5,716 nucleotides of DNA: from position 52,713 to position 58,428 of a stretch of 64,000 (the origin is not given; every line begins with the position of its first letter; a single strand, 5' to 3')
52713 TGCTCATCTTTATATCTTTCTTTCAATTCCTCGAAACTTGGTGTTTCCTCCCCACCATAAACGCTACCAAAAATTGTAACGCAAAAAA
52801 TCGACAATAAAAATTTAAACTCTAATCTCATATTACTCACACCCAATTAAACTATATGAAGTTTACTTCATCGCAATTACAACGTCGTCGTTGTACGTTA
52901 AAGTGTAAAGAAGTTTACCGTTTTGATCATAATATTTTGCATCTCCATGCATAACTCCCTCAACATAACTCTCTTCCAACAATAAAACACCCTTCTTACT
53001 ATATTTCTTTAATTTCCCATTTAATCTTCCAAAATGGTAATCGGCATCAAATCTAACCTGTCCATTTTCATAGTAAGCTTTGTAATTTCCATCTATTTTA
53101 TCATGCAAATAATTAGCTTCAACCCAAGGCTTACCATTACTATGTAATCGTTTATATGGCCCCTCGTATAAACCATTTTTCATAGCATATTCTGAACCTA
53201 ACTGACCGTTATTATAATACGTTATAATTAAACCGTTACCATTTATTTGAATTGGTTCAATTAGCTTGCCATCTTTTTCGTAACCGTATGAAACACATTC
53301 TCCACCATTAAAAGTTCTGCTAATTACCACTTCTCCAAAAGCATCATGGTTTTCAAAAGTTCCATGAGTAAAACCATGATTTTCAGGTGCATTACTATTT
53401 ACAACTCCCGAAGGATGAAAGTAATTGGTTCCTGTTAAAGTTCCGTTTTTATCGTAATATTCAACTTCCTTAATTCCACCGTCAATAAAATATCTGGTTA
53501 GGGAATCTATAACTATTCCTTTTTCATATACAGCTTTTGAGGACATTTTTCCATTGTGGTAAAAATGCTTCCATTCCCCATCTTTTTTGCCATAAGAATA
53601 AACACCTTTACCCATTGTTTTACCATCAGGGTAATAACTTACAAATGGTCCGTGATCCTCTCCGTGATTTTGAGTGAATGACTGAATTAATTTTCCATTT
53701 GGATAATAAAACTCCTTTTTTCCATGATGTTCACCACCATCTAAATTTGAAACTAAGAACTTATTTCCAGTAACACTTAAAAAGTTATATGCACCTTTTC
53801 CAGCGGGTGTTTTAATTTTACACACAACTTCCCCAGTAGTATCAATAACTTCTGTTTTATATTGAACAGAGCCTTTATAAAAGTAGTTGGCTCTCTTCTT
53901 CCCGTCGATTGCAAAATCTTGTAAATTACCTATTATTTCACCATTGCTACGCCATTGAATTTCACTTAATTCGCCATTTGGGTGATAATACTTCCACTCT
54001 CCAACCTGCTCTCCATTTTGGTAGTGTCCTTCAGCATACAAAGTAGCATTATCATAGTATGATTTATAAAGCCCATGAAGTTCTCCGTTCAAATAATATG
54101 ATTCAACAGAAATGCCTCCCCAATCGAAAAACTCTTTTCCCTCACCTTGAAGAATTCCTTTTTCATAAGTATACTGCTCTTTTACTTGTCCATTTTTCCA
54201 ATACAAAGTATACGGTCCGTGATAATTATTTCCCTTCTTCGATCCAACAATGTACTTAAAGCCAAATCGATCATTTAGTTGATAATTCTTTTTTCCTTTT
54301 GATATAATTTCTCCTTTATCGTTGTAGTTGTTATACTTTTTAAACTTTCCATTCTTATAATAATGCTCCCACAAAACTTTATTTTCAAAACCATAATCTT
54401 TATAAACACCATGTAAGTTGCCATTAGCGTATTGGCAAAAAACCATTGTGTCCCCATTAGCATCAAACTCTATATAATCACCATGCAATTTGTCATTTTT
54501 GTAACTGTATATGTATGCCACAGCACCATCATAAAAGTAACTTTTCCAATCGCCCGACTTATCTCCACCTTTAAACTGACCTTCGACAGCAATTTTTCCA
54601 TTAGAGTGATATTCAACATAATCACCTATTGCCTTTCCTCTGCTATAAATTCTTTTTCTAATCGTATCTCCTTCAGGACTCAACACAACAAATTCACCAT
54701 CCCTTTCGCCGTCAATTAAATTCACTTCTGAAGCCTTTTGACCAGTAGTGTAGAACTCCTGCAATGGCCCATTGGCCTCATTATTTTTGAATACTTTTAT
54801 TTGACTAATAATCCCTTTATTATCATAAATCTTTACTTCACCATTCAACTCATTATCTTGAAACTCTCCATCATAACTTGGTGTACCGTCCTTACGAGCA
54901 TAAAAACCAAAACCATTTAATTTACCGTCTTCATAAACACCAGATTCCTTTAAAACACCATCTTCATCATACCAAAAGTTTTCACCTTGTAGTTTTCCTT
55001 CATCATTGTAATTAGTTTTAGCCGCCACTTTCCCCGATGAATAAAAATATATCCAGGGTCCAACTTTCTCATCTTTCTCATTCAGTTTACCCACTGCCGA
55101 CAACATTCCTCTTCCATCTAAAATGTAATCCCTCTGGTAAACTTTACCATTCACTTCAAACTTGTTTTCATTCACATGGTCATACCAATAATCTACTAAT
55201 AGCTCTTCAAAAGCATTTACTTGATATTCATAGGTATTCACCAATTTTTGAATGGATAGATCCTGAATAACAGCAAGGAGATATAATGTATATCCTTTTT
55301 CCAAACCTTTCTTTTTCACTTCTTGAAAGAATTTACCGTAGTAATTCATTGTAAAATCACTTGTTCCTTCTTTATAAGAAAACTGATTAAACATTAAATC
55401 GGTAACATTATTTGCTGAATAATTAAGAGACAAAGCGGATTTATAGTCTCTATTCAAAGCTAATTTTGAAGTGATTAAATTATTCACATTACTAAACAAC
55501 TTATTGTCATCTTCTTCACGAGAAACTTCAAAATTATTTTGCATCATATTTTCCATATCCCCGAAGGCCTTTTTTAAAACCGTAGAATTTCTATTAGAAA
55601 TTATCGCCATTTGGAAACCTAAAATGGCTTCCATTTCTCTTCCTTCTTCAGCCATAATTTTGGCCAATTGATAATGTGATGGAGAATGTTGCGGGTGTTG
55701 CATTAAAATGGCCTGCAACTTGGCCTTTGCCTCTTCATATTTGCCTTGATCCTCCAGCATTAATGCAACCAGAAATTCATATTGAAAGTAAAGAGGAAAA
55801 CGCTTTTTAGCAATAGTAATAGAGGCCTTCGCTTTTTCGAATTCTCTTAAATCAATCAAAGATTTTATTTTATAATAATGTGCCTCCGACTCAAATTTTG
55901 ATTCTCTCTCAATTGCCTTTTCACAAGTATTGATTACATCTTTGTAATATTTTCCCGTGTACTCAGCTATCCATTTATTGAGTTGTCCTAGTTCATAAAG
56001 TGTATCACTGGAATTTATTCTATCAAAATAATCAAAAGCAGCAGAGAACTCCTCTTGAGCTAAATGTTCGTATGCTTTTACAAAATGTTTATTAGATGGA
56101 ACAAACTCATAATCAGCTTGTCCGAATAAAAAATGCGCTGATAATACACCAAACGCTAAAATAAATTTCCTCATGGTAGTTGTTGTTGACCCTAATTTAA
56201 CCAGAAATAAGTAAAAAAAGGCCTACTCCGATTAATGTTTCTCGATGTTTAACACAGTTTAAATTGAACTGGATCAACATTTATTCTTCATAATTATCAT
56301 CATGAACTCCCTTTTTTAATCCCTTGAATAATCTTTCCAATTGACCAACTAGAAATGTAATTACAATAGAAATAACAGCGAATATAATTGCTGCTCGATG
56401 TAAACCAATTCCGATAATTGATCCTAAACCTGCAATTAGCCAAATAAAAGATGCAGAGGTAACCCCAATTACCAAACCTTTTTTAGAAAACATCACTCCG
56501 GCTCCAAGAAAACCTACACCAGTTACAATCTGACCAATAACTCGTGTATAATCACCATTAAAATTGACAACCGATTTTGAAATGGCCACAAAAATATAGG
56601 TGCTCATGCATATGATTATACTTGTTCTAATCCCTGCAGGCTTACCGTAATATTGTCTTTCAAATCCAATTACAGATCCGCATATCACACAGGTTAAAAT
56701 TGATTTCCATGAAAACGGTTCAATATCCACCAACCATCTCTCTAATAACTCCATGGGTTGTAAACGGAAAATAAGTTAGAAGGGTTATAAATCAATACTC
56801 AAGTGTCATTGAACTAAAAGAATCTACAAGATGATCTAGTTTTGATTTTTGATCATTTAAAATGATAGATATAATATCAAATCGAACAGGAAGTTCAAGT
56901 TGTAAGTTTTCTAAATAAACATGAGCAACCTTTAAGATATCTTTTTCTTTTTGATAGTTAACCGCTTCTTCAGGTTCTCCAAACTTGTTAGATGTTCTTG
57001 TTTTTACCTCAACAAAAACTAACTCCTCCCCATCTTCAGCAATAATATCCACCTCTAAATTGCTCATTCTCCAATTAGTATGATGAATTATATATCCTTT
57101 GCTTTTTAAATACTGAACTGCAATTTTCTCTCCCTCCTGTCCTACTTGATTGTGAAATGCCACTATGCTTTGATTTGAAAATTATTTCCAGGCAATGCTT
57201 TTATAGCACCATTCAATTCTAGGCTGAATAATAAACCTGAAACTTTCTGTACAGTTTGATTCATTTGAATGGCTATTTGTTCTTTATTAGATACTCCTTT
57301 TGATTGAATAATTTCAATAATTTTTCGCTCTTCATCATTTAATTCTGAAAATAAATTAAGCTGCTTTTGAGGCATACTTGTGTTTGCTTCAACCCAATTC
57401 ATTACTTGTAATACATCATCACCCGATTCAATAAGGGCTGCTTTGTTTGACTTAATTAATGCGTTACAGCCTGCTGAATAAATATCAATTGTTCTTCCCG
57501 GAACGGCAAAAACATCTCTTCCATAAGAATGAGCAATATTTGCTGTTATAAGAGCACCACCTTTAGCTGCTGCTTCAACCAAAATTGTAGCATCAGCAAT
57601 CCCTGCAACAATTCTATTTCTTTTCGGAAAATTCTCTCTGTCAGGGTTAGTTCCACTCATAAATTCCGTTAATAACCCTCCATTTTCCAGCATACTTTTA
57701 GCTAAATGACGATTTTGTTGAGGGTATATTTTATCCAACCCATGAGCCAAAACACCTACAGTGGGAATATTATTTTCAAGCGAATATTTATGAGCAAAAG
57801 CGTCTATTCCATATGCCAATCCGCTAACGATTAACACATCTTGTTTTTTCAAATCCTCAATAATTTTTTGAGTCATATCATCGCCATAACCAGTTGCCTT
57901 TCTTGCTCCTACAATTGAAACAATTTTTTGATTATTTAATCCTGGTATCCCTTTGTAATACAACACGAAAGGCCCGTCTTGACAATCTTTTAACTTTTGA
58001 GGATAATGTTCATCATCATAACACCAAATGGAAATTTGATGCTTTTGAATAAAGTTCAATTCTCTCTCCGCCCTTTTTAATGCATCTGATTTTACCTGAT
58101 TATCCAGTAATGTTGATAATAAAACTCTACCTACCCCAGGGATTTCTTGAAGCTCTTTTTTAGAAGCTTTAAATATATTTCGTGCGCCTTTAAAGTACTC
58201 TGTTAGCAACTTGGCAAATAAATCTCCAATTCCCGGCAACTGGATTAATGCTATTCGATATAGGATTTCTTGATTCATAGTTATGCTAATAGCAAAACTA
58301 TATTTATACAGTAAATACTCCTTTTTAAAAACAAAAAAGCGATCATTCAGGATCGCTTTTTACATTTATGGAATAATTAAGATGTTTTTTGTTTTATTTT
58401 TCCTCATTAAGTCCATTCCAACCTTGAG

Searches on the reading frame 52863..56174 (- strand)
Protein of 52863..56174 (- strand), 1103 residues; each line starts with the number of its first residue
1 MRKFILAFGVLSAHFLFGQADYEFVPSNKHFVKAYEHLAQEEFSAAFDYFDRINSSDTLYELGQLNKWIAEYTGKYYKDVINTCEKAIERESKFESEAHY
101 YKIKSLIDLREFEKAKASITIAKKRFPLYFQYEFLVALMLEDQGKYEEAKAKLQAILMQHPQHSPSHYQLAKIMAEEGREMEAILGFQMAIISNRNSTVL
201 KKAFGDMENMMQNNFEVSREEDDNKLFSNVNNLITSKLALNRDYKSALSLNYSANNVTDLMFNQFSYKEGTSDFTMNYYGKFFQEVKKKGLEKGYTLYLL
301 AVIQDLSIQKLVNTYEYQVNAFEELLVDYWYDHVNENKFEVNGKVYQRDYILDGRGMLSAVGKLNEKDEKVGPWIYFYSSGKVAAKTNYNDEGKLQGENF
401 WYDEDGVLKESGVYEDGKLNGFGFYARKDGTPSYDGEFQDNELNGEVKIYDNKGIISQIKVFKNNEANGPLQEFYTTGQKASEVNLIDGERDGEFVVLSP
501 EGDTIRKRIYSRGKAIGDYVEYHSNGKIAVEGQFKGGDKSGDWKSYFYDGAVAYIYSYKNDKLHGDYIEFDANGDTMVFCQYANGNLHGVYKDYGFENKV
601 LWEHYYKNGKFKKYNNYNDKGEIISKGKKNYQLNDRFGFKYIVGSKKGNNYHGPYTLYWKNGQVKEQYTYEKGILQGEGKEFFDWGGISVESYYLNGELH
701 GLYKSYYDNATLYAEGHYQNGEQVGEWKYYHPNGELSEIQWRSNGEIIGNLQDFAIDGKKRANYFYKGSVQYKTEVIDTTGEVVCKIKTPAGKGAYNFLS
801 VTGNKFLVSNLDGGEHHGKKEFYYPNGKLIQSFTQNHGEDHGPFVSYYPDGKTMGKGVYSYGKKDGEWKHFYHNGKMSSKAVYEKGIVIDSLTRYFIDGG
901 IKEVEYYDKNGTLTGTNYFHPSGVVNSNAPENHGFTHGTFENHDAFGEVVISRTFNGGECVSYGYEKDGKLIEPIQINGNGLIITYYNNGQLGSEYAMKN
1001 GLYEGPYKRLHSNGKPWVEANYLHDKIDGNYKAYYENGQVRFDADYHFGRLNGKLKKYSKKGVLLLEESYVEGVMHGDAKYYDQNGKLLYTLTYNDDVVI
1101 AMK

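Call 66: search_protein_families(library=pfam, proteins=[window:52863-56174:-], max_evalue=0.00001)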
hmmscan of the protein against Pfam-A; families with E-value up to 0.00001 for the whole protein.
window:52863-56174:- (1103 aa): 2 families
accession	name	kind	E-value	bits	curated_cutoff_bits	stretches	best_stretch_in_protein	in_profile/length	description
PF07661.19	MORN_2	-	1.8e-38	126.4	29.6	0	1075-1096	1-22/22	MORN repeat variant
PF14559.12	TPR_19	-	1.2e-06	29.2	25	0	142-191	3-52/68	Tetratricopeptide repeat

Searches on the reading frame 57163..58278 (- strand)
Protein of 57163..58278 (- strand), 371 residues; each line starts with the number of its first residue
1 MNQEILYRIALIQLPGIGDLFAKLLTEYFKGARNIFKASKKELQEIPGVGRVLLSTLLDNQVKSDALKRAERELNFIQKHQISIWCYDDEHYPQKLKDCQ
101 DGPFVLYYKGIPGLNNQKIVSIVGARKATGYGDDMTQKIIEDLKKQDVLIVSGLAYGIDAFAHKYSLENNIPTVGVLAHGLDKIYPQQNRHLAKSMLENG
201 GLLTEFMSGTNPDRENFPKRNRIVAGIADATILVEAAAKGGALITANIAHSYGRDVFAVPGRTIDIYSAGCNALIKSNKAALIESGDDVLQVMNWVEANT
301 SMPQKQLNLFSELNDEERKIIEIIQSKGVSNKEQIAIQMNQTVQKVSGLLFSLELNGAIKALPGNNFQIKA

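Call 66: search_protein_families(library=pfam, proteins=[window:57163-58278:-], max_evalue=0.00001)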
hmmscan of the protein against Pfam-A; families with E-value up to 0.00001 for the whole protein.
window:57163-58278:- (371 aa): 1 family
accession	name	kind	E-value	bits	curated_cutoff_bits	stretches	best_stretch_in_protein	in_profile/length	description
PF02481.21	DNA_processg_A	-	7.1e-77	257.8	29.6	1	77-282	2-210/212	DNA recombination-mediator protein A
